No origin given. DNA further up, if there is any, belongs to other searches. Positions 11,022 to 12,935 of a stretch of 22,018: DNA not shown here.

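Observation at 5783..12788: Tandem paralogous giant lipoproteins carrying three copies of an FN3-like + YAWLQL-domain + purple-acid-phosphatase-like module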

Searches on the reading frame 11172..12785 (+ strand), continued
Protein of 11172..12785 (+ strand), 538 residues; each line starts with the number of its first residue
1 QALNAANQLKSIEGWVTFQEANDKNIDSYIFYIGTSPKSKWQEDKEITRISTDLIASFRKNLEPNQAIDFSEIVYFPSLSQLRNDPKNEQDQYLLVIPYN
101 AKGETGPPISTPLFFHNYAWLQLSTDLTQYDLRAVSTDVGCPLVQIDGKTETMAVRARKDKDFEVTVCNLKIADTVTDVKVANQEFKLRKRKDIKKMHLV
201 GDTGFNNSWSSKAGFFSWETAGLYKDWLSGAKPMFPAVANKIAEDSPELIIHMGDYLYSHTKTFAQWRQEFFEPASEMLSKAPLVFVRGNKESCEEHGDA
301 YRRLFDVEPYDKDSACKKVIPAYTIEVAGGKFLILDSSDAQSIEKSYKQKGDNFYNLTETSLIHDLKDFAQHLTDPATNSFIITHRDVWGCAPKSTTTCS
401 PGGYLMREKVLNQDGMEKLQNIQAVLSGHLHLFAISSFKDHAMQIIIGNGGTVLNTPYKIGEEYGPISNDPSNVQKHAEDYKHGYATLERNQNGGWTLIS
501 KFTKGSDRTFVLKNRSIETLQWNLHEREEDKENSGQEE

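Call 66: fold_search(model_id=the predicted structure, library=pdb)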
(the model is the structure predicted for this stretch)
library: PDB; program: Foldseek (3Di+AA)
matches with E <= 10: 636; with E <= 0.001: 60
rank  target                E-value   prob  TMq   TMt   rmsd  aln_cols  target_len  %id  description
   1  3zk4_B                2.1e-14  1.00  0.45  0.43  10.1       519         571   13  Structure of purple acid phosphatase PPD1 isolated from yellow lupin (Lupinus luteus) seeds (released 2014-01-29)
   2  3zk4_C                2.4e-14  1.00  0.46  0.43   9.8       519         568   13  Structure of purple acid phosphatase PPD1 isolated from yellow lupin (Lupinus luteus) seeds (released 2014-01-29)
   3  3zk4_A                3.9e-14  1.00  0.43  0.41  10.3       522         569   12  Structure of purple acid phosphatase PPD1 isolated from yellow lupin (Lupinus luteus) seeds (released 2014-01-29)
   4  6gj9_A                8.4e-13  1.00  0.47  0.50   9.5       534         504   13  PURPLE ACID PHYTASE FROM WHEAT ISOFORM B2 - REGENERATION COMPLEX (released 2019-11-27)
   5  6giz_A                9.4e-13  1.00  0.47  0.50   7.5       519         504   13  PURPLE ACID PHYTASE FROM WHEAT ISOFORM B2 - SUBSTRATE COMPLEX (released 2019-11-27)
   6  6gja_A                1.1e-12  1.00  0.46  0.50   7.7       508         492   14  PURPLE ACID PHYTASE FROM WHEAT ISOFORM B2 - H229A MUTANT (released 2019-11-27)
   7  6git_A                2.7e-12  1.00  0.47  0.49   7.6       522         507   13  PURPLE ACID PHYTASE FROM WHEAT ISOFORM B2 - PRODUCT COMPLEX (released 2019-11-27)
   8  6gj2_A                4.1e-12  1.00  0.48  0.50   7.2       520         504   13  PURPLE ACID PHYTASE FROM WHEAT ISOFORM B2 - COMPLEX WITH INOSITOL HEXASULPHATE (released 2019-11-27)
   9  1xzw_A                7.6e-12  1.00  0.46  0.57   6.6       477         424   12  Sweet potato purple acid phosphatase/phosphate complex (released 2004-12-14)
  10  1xzw_B                1.1e-11  1.00  0.48  0.59   6.3       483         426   12  Sweet potato purple acid phosphatase/phosphate complex (released 2004-12-14)
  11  6ofd_A                1.6e-11  1.00  0.46  0.57   6.7       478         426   10  The crystal structure of octadecyloxy(naphthalen-1-yl)methylphosphonic acid in complex with red kidney bean purple aci (released 2019-09-04)
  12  6hwr_C                1.8e-11  1.00  0.46  0.57   6.5       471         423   11  Red kidney bean purple acid phosphatase in complex with adenosine divanadate (released 2019-04-03)
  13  6hwr_D                2.1e-11  1.00  0.48  0.59   6.2       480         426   12  Red kidney bean purple acid phosphatase in complex with adenosine divanadate (released 2019-04-03)
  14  2qfp_A                2.6e-11  1.00  0.45  0.56   6.8       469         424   13  Crystal structure of red kidney bean purple acid phosphatase in complex with fluoride (released 2008-10-14)
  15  1kbp_A                2.8e-11  1.00  0.46  0.56   7.1       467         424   11  KIDNEY BEAN PURPLE ACID PHOSPHATASE (released 1996-10-14)
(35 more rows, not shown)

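Call 73: find_encoding_contigs(protein=P0004, flank=10000, max_places=2)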
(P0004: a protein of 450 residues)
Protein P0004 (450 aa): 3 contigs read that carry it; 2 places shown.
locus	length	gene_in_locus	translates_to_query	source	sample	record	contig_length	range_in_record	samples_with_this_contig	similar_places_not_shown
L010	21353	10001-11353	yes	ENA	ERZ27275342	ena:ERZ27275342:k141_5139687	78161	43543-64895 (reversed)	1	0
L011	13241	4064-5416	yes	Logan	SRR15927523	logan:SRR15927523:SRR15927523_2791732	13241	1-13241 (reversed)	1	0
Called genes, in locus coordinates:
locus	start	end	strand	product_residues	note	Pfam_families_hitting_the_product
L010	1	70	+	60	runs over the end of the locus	-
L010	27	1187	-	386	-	-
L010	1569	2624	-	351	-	-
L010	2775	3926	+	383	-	PF13449:Phytase-like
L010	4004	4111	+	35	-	-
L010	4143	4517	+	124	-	-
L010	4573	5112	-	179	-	-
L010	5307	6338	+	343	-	PF03741:TerC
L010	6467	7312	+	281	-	PF01544:CorA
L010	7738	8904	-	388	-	-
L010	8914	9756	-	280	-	PF24274:NttE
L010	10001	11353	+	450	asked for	PF00149:Metallophos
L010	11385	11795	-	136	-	-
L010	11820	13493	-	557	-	-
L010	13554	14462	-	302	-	-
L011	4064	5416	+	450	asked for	PF00149:Metallophos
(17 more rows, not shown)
